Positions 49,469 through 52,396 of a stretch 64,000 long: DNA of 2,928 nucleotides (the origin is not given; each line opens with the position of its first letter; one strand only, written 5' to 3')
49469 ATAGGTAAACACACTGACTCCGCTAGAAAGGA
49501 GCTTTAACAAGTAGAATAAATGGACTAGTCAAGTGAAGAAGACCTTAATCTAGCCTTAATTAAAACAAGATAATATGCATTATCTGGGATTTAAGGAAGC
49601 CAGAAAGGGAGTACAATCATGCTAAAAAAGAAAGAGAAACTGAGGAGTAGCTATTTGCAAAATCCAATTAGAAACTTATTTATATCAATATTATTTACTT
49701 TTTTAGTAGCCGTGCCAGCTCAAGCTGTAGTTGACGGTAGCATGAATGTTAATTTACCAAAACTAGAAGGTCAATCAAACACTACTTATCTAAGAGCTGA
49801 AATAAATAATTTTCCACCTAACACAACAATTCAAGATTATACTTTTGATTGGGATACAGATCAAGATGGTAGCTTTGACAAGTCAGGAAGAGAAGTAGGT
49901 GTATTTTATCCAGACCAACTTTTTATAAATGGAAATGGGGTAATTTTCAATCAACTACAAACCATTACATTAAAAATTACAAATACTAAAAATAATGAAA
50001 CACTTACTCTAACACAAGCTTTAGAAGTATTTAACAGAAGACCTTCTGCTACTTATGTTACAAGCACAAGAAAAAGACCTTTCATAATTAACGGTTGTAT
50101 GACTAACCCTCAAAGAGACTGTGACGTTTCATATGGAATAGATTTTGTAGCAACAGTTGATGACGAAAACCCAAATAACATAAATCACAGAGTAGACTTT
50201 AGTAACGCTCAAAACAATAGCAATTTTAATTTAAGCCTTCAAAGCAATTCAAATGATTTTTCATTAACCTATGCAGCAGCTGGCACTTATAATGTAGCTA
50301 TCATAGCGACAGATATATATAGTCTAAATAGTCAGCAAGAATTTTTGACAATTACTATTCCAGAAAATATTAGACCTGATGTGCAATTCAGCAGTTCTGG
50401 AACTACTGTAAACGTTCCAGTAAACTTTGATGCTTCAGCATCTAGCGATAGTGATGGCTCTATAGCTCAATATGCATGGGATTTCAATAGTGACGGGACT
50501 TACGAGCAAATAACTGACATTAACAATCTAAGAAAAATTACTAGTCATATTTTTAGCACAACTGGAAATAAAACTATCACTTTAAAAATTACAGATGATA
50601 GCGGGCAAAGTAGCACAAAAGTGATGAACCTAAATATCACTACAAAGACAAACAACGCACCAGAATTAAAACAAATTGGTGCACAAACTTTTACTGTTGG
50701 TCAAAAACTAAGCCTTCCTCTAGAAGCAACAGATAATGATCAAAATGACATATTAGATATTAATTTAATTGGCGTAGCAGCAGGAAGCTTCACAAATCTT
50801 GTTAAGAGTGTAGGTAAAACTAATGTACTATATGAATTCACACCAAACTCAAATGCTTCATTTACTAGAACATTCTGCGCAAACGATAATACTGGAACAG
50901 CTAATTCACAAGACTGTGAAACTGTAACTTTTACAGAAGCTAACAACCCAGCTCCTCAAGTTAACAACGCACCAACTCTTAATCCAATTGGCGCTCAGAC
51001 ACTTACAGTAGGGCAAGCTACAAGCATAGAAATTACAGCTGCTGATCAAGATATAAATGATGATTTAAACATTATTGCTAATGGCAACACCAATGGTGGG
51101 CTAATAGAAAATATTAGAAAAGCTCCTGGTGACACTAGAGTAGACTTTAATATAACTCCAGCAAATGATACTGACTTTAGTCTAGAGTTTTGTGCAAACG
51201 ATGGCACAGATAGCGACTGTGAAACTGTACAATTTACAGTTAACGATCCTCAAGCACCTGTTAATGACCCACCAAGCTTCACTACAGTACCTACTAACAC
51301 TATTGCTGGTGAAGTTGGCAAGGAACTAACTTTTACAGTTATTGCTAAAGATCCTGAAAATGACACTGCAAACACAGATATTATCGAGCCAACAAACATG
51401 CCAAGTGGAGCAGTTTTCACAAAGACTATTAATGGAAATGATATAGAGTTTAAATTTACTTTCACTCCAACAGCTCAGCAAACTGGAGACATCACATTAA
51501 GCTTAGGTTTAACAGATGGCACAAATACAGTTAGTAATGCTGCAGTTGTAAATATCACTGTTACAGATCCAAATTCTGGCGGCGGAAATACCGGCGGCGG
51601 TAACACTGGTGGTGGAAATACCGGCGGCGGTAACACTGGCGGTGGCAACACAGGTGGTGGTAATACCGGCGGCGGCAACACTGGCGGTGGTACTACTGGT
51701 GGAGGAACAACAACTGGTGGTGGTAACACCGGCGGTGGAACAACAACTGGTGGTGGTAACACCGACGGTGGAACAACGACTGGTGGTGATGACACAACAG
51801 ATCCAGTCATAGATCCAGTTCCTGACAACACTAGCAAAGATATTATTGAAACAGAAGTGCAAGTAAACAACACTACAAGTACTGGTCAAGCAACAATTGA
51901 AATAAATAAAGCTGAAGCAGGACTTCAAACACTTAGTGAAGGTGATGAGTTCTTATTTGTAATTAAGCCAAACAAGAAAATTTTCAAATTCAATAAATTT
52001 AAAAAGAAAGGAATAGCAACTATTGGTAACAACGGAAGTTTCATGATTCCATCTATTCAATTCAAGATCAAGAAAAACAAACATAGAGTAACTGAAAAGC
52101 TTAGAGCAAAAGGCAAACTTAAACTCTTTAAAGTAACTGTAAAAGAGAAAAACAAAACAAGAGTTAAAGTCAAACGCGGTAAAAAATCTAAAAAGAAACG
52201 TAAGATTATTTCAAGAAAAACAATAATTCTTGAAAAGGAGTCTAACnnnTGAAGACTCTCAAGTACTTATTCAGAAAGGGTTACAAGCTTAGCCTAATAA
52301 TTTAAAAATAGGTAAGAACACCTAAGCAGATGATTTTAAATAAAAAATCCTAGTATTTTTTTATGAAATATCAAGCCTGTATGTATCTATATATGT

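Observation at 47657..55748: Three tandem surface-protein genes sharing an unrecognised, highly basic C-terminal domain behind low-complexity linkers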

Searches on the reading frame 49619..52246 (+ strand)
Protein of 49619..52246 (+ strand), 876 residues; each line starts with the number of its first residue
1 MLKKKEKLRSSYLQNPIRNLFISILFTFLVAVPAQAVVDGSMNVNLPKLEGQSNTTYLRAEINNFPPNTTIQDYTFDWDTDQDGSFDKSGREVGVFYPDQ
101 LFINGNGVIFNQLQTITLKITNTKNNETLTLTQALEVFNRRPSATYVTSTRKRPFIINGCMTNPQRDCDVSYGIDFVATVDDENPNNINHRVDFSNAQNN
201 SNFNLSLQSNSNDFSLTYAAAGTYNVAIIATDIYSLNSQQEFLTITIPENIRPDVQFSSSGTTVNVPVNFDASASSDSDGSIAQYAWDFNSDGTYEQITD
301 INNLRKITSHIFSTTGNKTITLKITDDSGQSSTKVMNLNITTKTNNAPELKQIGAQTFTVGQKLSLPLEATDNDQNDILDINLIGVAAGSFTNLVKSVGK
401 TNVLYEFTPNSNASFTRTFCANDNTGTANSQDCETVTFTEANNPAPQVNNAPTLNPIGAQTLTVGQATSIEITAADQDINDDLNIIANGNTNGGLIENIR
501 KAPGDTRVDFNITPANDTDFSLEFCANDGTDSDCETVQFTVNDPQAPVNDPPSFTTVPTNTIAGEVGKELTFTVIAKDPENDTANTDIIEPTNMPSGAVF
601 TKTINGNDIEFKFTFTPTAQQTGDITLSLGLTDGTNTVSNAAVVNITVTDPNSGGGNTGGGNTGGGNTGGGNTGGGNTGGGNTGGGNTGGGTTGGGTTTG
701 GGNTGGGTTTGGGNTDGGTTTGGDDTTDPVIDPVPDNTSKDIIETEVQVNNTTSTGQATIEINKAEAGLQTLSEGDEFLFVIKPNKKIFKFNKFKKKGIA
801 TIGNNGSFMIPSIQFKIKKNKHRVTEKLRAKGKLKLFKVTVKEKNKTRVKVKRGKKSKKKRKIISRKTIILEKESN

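Call 3: search_protein_families(library=pfam, proteins=[window:49619-52246:+], max_evalue=1)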
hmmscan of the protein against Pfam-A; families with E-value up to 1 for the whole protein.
window:49619-52246:+ (876 aa): 6 families
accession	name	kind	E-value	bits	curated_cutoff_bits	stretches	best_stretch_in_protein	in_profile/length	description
PF18911.6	PKD_4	-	2.3e-14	53.6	27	2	261-337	13-82/85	PKD domain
PF00801.26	PKD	-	2.5e-08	34.3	23.5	2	258-335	5-76/80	PKD domain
PF22352.2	K319L-like_PKD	-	3.3e-05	24.2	27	1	267-339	13-83/84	K319L-like, PKD domain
PF17963.7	Big_9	-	0.0023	19.2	23.6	3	549-646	1-88/89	Bacterial Ig domain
PF23592.1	Cadherin_CELSR2_9th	-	0.054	14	36.8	1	471-539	31-98/100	CELSR2-like, ninth cadherin domain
PF15418.12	DUF4625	-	0.37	11.5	27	0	263-340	53-130/131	Domain of unknown function (DUF4625)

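Call 4: search_protein_families(library=ncbifam, proteins=[window:49619-52246:+], max_evalue=1)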
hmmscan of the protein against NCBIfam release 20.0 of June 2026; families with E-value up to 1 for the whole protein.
window:49619-52246:+ (876 aa): 1 family
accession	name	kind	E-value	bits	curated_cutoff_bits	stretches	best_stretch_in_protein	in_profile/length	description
NF038115.1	SVAGG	subfamily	0.22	10.5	150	1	615-667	338-388/407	SVAGG family GlyGly-CTERM protein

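Call 13: find_encoding_contigs(protein=window:49619-52246:+, flank=10000, max_places=6)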
Protein window:49619-52246:+ (876 aa): 3 contigs read that carry it; 3 places shown.
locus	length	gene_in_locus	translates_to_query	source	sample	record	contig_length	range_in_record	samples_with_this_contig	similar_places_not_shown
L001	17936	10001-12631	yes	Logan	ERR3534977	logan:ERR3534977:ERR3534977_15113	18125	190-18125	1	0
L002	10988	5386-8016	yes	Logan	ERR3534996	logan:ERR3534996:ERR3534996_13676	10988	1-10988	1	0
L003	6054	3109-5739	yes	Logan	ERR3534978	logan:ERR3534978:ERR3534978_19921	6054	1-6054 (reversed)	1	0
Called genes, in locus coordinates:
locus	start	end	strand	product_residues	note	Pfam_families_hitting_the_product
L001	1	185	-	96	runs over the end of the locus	PF01541:GIY-YIG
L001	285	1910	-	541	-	PF01676:Metalloenzyme, PF06415:iPGM_N, PF01663:Phosphodiest (weak)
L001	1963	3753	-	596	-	PF03717:PBP_dimer, PF00905:Transpeptidase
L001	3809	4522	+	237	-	PF02463:SMC_N (faint), PF00005:ABC_tran, PF13304:AAA_21 (faint)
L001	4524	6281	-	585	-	PF05496:RuvB_N (weak), PF13177:DNA_pol3_delta2, PF13401:AAA_22 (weak), PF00004:AAA, PF21960:RCF1-5-like_lid (weak), PF22608:DNAX_ATPase_lid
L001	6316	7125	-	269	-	PF00005:ABC_tran, PF13175:AAA_15 (faint), PF13304:AAA_21 (faint)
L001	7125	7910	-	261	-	PF00528:BPD_transp_1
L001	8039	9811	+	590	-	-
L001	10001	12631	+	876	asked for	PF00801:PKD (weak), PF18911:PKD_4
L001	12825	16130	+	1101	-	-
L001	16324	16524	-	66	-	-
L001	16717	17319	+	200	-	PF00163:Ribosomal_S4, PF01479:S4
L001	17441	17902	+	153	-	PF00595:PDZ, PF13180:PDZ_2, PF17820:PDZ_6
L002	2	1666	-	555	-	?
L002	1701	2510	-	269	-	PF00005:ABC_tran, PF13175:AAA_15 (faint), PF13304:AAA_21 (faint)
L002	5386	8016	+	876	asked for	PF00801:PKD (weak), PF18911:PKD_4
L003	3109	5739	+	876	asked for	PF00801:PKD (weak), PF18911:PKD_4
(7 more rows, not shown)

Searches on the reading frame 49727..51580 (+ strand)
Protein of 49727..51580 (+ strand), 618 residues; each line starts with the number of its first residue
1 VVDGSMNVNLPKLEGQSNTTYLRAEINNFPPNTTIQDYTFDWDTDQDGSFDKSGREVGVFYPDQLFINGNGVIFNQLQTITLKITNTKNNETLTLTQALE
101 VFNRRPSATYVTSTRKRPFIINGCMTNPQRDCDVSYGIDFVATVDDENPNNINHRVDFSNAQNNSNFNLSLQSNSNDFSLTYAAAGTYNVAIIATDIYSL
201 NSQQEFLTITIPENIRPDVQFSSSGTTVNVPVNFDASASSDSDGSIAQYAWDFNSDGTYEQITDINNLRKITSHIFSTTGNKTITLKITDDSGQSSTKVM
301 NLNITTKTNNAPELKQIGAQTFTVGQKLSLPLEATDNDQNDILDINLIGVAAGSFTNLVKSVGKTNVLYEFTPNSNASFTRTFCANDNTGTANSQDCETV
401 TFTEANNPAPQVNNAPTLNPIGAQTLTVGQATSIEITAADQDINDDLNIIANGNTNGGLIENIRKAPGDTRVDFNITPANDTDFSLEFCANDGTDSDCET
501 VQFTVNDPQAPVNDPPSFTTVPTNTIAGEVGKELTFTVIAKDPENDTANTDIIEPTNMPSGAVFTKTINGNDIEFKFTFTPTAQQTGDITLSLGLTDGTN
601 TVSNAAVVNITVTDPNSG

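Call 51: find_homologous_proteins(query=window:49727-51580:+, max_evalue=0.001)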
Query window:49727-51580:+ (618 aa): 90 proteins with E <= 0.001 among 8000 candidates.
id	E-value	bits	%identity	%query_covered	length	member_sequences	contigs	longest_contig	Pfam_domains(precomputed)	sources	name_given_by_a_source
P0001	1.2e-196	673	100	52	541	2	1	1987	-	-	-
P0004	4.9e-56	209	34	23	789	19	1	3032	PF07495.20,PF22352.3,PF00801.27,PF06832.19,PF18911.7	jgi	jgi:PKD repeat protein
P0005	3.2e-48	183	39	11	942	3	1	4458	PF21027.4,PF22352.3,PF00801.27,PF18981.7,PF16640.12,PF13027.12,PF16967.12,PF18911.7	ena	-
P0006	3.6e-47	179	27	26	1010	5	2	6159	PF21027.4,PF22352.3,PF00801.27,PF16967.12,PF18911.7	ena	-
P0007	2.3e-43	167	27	47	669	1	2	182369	PF21027.4,PF22352.3,PF00801.27,PF17963.8,PF08329.17,PF06832.19,PF18911.7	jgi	jgi:PKD repeat protein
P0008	7.8e-38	148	39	16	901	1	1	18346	PF21027.4,PF22352.3,PF00801.27,PF13360.14,PF25292.1,PF13570.14,PF18911.7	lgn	-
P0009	1.9e-35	141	35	22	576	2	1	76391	PF21027.4,PF22352.3,PF00801.27,PF08329.17,PF18911.7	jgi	jgi:PKD repeat protein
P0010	1.5e-34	138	43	12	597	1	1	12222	PF07495.20,PF15418.13,PF00801.27,PF18981.7,PF16403.12,PF23722.2,PF16967.12,PF18911.7,PF21027.4,PF22352.3,PF17963.8,PF05345.19,PF01835.26,PF19077.7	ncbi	ncbi:MAG: PKD domain-containing protein [Halorientalis sp.]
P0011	4.8e-32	129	33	26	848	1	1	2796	PF21027.4,PF22352.3,PF00801.27,PF18981.7,PF17963.8,PF05345.19,PF02010.22,PF24107.2,PF18911.7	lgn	-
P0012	1.2e-31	128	30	40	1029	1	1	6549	PF07495.20,PF15418.13,PF14347.12,PF00801.27,PF18981.7,PF23194.2,PF16403.12,PF02010.22,PF18911.7,PF21027.4,PF22352.3,PF17963.8,PF05345.19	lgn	-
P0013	4.4e-31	126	35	26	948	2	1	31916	PF23860.2,PF07495.20,PF15418.13,PF00801.27,PF18981.7,PF16403.12,PF08329.17,PF02010.22,PF22501.2,PF16967.12,PF18911.7,PF21027.4,PF22352.3,PF17963.8,PF13027.12,PF05345.19,PF19077.7,PF27127.1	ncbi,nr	ncbi:MAG TPA: PKD domain-containing protein [Gemmatimonadales bacterium]|nr:PKD domain-containing pr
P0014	1.8e-30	124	26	69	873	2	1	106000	PF21027.4,PF22352.3,PF00801.27,PF18981.7,PF14326.12,PF08308.18,PF16403.12,PF06832.19,PF16967.12,PF18911.7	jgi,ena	-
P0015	1.4e-27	115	27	42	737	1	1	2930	PF21027.4,PF22352.3,PF00801.27,PF17963.8,PF19077.7,PF18911.7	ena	-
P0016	1.6e-26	111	38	15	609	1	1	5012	PF22352.3,PF00801.27,PF18911.7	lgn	-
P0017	5.1e-26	109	25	50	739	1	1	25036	PF07495.20,PF00801.27,PF18981.7,PF16403.12,PF08329.17,PF02010.22,PF16967.12,PF18911.7,PF21027.4,PF22352.3,PF17963.8,PF17426.7,PF05345.19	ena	-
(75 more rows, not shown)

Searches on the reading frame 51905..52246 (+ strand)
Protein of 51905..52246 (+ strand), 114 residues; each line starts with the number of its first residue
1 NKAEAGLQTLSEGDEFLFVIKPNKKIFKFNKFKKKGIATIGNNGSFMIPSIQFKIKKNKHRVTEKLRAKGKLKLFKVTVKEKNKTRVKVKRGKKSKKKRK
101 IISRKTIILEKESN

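Call 71: search_dna_similar(query=window:51905-52246:+, collection=plasmids, mode=protein, max_evalue=0.01)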
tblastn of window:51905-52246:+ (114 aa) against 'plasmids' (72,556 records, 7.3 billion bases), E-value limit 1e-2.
No match.

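Call 72: search_dna_similar(query=window:51905-52246:+, collection=phages, mode=protein, max_evalue=0.01)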
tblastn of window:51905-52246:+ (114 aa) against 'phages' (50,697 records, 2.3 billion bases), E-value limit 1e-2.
No match.
